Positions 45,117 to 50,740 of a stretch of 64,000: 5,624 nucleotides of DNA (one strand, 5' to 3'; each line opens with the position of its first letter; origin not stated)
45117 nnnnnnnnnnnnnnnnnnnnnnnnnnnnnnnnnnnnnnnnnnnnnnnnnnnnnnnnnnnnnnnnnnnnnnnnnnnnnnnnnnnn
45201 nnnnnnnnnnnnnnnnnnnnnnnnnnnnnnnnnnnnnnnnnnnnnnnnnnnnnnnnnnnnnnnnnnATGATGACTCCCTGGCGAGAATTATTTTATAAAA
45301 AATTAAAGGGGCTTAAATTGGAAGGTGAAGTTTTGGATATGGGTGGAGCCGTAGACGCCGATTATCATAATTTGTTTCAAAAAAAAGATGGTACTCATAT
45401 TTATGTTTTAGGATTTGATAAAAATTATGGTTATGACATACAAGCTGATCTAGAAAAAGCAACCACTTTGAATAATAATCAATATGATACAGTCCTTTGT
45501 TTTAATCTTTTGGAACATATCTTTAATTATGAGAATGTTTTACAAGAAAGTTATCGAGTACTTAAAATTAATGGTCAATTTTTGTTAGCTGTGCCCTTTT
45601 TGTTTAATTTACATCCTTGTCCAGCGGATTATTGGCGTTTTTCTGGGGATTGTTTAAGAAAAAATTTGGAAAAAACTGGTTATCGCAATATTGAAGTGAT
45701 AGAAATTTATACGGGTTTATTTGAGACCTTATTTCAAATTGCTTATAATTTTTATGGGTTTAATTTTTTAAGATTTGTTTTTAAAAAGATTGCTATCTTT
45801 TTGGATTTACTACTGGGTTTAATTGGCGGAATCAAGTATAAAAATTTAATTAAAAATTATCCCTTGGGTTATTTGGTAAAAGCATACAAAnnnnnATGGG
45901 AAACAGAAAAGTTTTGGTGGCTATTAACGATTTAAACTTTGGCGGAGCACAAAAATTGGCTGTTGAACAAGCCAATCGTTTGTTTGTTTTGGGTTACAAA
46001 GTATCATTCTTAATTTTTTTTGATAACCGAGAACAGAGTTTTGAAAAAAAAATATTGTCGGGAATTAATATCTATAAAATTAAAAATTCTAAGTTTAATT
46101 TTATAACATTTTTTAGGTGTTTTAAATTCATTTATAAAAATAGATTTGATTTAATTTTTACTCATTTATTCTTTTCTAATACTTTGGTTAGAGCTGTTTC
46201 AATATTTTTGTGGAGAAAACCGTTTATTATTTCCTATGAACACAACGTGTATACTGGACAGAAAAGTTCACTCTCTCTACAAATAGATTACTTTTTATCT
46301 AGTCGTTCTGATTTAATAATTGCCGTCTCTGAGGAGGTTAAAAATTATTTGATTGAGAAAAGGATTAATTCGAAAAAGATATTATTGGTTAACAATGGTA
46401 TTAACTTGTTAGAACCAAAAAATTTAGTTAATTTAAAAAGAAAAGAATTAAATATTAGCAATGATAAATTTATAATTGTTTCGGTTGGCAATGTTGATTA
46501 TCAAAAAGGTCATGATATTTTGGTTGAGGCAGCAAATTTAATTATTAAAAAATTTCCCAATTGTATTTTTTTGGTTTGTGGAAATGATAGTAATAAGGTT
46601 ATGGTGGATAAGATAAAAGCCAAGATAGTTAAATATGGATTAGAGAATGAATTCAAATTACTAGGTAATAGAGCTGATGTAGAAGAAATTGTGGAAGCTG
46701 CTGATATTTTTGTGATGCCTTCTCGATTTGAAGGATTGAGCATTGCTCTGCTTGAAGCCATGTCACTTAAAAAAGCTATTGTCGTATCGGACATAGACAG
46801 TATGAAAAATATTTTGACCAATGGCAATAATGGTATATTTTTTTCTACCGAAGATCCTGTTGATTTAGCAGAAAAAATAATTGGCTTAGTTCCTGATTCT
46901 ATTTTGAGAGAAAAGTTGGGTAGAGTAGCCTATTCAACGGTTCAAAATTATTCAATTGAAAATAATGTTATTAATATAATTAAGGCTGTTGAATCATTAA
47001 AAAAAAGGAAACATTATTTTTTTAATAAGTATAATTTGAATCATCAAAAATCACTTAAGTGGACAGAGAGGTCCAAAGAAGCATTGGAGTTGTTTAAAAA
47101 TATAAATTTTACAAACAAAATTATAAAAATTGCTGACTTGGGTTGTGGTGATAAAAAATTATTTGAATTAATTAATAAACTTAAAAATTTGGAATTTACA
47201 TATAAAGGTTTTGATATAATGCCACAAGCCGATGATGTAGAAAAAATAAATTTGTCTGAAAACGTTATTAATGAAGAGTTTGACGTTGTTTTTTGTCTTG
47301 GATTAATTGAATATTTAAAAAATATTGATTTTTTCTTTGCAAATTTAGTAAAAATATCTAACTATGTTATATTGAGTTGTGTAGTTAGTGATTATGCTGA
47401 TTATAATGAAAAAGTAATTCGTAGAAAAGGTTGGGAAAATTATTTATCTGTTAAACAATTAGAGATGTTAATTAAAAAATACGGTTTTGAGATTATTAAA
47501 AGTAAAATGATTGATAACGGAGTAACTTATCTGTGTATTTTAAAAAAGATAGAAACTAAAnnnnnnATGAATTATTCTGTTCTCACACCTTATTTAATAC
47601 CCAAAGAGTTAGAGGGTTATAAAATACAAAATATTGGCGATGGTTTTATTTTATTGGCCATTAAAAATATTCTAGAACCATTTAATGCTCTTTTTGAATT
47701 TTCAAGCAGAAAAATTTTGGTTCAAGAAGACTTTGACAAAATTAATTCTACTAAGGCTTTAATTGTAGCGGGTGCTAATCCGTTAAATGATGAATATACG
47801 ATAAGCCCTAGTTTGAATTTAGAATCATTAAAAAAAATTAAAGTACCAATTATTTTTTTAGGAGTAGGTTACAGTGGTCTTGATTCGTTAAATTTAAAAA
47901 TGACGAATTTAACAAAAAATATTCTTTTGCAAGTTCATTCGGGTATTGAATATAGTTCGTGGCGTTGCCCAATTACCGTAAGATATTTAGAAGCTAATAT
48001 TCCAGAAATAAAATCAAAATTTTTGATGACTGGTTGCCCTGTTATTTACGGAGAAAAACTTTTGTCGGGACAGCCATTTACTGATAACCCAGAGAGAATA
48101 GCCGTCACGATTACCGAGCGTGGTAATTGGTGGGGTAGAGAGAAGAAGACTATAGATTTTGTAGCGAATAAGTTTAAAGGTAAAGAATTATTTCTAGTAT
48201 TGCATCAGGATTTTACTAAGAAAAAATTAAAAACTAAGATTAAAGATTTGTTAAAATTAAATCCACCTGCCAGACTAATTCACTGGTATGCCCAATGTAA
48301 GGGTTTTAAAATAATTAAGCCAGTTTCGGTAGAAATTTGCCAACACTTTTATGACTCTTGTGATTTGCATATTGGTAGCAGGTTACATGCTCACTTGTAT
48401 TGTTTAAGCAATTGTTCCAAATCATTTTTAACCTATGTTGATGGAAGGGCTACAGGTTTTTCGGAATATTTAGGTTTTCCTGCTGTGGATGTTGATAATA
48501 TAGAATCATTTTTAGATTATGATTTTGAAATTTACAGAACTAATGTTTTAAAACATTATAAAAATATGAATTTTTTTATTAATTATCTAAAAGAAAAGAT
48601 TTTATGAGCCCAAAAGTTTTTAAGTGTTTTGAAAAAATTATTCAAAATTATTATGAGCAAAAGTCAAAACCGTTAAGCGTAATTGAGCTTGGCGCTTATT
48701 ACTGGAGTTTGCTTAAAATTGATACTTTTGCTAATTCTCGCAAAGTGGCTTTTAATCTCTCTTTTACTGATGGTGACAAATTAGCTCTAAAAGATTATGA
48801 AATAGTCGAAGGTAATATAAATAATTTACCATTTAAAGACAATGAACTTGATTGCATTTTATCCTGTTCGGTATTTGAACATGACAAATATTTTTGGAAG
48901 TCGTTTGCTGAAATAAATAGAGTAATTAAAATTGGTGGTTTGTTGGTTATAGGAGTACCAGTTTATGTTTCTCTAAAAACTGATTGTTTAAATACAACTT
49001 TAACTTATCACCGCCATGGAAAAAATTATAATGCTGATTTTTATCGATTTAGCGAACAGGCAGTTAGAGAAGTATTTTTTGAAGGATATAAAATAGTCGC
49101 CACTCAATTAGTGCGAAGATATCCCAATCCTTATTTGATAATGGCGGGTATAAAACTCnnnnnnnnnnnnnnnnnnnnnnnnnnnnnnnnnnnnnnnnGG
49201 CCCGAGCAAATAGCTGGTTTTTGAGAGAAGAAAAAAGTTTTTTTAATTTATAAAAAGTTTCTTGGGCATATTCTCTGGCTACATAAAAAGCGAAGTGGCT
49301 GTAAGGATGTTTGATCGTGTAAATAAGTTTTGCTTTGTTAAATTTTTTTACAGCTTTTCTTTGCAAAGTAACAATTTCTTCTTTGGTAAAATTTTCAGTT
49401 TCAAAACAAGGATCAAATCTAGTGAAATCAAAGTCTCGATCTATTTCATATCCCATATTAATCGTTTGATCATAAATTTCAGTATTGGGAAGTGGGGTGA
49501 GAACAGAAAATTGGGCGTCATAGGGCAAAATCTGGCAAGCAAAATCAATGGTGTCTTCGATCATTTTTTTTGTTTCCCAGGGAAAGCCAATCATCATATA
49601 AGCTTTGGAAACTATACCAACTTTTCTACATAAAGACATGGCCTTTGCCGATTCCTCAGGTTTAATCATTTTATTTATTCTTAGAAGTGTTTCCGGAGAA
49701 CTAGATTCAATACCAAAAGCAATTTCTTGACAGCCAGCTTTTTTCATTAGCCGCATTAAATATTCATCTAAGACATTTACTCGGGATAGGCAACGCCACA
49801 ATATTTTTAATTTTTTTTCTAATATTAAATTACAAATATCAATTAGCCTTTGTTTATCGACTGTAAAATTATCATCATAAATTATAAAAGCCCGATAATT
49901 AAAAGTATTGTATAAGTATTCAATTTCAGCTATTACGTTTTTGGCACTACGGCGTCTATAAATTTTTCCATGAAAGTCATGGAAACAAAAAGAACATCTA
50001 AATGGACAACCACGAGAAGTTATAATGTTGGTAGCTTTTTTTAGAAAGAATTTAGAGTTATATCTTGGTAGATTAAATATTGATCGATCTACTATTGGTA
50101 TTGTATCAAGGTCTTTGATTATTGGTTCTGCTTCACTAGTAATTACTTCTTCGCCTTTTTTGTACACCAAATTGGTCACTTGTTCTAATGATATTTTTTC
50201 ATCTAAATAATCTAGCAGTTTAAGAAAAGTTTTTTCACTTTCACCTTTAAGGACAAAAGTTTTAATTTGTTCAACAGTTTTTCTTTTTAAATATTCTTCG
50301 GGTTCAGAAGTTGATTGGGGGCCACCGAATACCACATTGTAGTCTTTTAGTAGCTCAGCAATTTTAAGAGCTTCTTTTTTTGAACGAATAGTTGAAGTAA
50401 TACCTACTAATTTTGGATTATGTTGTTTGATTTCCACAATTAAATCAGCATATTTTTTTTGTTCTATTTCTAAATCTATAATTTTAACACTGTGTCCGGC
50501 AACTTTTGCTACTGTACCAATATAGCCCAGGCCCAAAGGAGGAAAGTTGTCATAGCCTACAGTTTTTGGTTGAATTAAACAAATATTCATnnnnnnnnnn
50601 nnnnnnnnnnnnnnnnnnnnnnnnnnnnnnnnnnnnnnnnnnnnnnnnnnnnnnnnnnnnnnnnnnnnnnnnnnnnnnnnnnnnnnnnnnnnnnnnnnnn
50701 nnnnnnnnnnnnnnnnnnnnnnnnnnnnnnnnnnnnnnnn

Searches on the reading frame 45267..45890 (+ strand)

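Call 71: search_protein_families(library=pfam, proteins=[window:45267-45890:+], max_evalue=0.00001)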
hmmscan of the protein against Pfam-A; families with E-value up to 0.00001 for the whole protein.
window:45267-45890:+ (208 aa): 3 families
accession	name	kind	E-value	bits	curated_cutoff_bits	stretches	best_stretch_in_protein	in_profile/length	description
PF13489.12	Methyltransf_23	-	4.8e-09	36.6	27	1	16-132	20-152/164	Methyltransferase domain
PF08241.18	Methyltransf_11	-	2.6e-08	34.8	21.2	1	58-106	47-94/95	Methyltransferase domain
PF13847.12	Methyltransf_31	-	7.5e-06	26.1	27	0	59-108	60-110/145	Methyltransferase domain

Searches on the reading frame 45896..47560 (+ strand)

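Call 72: search_protein_families(library=pfam, proteins=[window:45896-47560:+], max_evalue=0.00001)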
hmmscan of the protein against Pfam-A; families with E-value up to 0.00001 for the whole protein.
window:45896-47560:+ (555 aa): 5 families
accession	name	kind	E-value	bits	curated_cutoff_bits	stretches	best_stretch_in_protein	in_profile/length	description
PF00534.26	Glycos_transf_1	-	8.7e-36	123.5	26.4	1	181-346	5-170/172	Glycosyl transferases group 1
PF13692.12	Glyco_trans_1_4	-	7.1e-31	107.8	27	1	192-332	2-140/142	Glycosyl transferases group 1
PF13439.12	Glyco_transf_4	-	7.6e-18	65.5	28.5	1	15-171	1-168/170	Glycosyltransferase Family 4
PF13489.12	Methyltransf_23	-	1.4e-06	28.6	27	1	407-535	21-163/164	Methyltransferase domain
PF20706.3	GT4-conflict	-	2.7e-06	27.1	26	1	129-298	138-311/385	Family 4 Glycosyltransferase in conflict systems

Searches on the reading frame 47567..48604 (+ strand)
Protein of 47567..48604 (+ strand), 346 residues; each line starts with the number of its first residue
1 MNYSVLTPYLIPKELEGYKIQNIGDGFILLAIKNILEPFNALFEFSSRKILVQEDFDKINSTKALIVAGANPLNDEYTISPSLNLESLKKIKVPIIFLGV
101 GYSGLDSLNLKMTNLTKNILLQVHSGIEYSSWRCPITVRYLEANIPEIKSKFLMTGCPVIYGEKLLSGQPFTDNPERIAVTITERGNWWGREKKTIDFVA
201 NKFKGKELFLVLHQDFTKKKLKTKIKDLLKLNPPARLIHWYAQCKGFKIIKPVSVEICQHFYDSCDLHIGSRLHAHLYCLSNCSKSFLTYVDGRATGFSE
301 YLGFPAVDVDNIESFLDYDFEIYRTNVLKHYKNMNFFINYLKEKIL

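Call 72: search_protein_families(library=pfam, proteins=[window:47567-48604:+], max_evalue=0.00001)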
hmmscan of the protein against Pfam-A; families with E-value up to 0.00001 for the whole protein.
window:47567-48604:+ (346 aa): 1 family
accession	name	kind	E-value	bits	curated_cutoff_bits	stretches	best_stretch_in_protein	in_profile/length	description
PF04230.19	PS_pyruv_trans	-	8.8e-11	42.7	25.3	1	22-282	1-269/280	Polysaccharide pyruvyl transferase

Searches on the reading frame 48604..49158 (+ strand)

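Call 72: search_protein_families(library=pfam, proteins=[window:48604-49158:+], max_evalue=0.00001)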
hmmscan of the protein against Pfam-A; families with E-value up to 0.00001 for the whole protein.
window:48604-49158:+ (185 aa): 1 family
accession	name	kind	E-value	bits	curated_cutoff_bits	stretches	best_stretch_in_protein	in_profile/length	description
PF08241.18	Methyltransf_11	-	5.7e-12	46.6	21.2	1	31-116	16-95/95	Methyltransferase domain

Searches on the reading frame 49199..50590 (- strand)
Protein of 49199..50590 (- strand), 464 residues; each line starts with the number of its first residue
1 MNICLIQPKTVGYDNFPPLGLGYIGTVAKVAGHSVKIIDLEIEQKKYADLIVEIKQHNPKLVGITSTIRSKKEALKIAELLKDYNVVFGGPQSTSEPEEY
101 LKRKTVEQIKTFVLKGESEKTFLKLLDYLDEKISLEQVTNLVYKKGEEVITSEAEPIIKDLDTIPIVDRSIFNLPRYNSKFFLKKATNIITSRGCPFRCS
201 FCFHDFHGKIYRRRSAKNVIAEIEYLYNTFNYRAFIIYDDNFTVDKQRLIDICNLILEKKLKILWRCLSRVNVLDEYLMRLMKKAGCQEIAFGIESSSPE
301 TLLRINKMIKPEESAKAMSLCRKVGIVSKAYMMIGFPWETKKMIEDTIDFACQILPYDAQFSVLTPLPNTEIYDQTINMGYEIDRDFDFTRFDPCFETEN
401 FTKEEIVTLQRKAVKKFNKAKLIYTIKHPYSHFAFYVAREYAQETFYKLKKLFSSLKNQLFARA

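Call 72: search_protein_families(library=pfam, proteins=[window:49199-50590:-], max_evalue=0.00001)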
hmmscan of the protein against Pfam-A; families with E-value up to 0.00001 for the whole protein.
window:49199-50590:- (464 aa): 2 families
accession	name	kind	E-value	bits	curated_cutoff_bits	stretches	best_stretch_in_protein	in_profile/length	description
PF04055.27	Radical_SAM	-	1.6e-22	80.9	29.5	1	189-351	1-166/166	Radical SAM superfamily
PF02310.24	B12-binding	-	8.7e-14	51.8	32.1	1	15-124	11-119/121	B12 binding domain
